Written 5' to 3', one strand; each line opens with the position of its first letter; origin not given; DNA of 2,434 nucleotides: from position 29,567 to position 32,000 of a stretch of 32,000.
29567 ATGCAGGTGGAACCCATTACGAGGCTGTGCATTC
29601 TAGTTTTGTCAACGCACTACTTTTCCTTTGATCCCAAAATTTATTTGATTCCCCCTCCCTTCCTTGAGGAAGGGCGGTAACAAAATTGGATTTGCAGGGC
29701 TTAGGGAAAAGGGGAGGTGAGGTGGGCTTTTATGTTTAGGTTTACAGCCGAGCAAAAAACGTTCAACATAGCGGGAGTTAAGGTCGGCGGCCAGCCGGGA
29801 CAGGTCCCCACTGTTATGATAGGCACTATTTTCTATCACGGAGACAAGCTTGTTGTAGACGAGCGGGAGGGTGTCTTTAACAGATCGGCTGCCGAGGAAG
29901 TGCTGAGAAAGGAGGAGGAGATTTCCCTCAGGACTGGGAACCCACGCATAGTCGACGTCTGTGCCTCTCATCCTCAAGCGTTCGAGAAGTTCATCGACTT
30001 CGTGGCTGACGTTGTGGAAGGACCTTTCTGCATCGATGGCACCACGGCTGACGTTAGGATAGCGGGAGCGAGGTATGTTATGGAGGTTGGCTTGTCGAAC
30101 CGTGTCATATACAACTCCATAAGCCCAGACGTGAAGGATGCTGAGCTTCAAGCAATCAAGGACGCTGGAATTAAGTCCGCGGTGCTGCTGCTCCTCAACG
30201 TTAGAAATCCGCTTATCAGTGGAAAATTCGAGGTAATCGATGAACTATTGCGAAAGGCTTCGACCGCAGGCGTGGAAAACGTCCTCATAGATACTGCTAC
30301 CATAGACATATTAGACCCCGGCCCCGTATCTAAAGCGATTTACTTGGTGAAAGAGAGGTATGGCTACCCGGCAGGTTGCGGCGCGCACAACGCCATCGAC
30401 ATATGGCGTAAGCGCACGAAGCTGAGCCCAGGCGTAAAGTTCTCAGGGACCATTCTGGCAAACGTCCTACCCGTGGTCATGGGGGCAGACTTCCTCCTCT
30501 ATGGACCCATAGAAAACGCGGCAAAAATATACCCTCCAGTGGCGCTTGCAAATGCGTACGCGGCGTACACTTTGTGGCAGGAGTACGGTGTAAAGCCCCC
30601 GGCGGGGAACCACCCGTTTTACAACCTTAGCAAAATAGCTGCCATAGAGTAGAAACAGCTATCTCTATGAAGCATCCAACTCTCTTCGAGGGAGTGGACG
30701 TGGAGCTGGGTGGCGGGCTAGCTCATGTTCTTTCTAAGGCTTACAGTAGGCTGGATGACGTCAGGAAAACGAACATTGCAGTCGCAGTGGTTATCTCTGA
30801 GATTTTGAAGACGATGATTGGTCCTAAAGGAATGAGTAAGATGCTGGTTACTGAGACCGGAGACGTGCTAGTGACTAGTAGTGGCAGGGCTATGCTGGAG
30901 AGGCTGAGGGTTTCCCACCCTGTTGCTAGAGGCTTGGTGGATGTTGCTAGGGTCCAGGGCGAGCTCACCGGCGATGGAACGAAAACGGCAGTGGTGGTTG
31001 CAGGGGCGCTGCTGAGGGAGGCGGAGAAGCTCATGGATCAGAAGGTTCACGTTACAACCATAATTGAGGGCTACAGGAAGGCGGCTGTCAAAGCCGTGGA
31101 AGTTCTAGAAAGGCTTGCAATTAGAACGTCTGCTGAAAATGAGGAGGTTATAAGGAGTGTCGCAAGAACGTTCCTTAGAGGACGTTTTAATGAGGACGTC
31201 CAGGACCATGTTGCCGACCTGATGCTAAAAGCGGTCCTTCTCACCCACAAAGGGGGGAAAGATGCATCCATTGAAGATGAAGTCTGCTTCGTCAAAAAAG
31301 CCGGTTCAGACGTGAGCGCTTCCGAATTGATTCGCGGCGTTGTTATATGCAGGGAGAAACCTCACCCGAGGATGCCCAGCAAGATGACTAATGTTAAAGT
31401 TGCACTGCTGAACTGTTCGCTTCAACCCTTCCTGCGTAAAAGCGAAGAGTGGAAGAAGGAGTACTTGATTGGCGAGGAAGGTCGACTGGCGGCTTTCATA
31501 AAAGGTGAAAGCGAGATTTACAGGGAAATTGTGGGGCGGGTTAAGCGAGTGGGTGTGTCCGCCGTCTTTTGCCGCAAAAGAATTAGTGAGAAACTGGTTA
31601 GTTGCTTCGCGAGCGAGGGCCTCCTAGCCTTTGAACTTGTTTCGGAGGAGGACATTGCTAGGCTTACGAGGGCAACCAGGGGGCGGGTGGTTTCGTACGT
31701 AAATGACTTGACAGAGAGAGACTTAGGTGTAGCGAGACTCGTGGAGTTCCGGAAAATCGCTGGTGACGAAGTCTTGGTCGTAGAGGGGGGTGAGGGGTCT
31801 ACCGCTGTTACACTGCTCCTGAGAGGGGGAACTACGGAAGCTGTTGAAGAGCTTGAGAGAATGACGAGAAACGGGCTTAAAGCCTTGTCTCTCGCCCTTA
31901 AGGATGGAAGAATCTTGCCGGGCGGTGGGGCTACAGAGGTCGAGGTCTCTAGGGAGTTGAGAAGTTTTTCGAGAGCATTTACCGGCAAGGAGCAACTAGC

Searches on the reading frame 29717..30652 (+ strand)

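Call 31: search_protein_families(library=pfam, proteins=[window:29717-30652:+])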
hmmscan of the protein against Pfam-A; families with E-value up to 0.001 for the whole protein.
window:29717-30652:+ (311 aa): 1 family
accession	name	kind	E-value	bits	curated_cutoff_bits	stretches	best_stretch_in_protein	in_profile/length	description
PF02007.24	MtrH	-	5e-82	275.8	22.8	1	12-286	2-291/299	Tetrahydromethanopterin S-methyltransferase MtrH subunit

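Call 69: search_protein_families(library=ncbifam, proteins=[window:29717-30652:+], max_evalue=1e-20)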
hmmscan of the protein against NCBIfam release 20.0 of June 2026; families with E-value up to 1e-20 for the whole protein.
window:29717-30652:+ (311 aa): 3 families
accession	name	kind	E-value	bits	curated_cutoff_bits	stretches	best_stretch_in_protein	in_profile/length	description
NF002142.0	PRK00979.1-1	subfamily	1.2e-93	313.5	287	1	9-307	2-301/306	tetrahydromethanopterin S-methyltransferase subunit H family protein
TIGR01114.1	mtrH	equivalog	7.4e-78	261.8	271.4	1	6-304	1-313/314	tetrahydromethanopterin S-methyltransferase subunit H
NF047990.1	Co_MTase_MtgA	equivalog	4.4e-76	256.4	550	1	6-301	1-302/306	[methyl-Co(III) glycine betaine-specific corrinoid protein]--tetrahydrofolate methyltransferase MtgA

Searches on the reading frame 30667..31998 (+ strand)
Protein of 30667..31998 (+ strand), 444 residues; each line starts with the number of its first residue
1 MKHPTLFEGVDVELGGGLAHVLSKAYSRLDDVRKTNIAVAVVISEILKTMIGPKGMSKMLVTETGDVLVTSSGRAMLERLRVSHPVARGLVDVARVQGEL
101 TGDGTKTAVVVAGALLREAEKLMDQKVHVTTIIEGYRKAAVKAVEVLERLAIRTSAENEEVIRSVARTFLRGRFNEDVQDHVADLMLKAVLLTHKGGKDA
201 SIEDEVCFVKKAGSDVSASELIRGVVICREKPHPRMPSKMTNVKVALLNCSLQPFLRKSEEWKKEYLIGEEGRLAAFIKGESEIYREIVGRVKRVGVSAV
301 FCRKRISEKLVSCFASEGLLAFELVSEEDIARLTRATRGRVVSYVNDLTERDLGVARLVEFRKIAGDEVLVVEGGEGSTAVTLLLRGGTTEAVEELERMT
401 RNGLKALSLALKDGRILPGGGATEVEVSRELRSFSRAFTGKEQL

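Call 31: search_protein_families(library=pfam, proteins=[window:30667-31998:+])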
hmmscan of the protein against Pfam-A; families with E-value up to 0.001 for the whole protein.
window:30667-31998:+ (444 aa): 1 family
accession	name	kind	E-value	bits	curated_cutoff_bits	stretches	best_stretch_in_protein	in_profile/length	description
PF00118.29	Cpn60_TCP1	-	2.5e-107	360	34.3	1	43-444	1-399/490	TCP-1/cpn60 chaperonin family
